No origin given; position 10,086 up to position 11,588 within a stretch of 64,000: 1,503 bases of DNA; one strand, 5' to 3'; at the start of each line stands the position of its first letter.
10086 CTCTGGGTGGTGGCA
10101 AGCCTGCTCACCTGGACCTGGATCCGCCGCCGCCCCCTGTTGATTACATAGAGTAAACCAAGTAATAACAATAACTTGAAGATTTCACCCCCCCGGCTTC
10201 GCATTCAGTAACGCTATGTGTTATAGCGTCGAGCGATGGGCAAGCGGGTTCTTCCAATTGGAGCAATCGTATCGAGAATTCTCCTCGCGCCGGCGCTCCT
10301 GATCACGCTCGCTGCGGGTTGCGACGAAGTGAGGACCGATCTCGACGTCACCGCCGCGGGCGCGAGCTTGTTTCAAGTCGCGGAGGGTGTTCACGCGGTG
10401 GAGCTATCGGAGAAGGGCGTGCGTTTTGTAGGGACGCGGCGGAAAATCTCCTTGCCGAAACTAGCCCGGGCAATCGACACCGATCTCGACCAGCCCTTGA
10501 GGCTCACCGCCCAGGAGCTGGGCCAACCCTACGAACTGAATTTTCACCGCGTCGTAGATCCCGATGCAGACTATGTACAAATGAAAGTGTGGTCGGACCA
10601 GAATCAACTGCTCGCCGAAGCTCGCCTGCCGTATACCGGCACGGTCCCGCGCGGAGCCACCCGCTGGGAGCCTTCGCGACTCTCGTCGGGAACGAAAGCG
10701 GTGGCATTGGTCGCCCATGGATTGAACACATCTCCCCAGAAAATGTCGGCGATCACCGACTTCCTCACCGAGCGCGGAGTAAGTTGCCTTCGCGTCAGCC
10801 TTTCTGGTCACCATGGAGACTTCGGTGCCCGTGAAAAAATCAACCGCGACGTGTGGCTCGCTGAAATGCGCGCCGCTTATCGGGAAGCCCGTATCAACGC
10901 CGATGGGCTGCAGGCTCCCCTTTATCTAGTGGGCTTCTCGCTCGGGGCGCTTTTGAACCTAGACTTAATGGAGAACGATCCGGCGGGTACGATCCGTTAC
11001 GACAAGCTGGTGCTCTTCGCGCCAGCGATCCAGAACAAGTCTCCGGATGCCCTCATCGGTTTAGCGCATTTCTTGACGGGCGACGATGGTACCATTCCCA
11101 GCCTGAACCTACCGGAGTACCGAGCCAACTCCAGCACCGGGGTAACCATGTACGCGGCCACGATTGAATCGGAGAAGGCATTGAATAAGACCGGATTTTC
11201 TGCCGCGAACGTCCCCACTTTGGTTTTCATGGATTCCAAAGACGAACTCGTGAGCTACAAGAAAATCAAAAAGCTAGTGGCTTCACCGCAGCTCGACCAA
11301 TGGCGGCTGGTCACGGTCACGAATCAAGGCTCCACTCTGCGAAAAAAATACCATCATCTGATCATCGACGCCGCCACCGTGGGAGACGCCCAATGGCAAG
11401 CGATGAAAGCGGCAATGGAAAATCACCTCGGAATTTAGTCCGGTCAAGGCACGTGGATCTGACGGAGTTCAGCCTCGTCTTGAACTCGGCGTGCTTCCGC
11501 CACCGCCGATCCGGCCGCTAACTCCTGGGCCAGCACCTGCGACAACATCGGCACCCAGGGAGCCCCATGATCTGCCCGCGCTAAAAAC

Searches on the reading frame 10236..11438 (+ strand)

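Call 16: search_protein_families(library=pfam, max_evalue=0.01, proteins=[window:10236-11438:+])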
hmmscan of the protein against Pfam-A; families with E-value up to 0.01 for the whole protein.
window:10236-11438:+ (400 aa): 2 families
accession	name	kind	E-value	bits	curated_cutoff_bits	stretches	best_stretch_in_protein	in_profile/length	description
PF12146.15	Hydrolase_4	-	7.6e-13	48.8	27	1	153-270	3-116/239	Serine aminopeptidase, S33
PF12697.13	Abhydrolase_6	-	2.6e-05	25.4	26.3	1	158-307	2-132/217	Alpha/beta hydrolase family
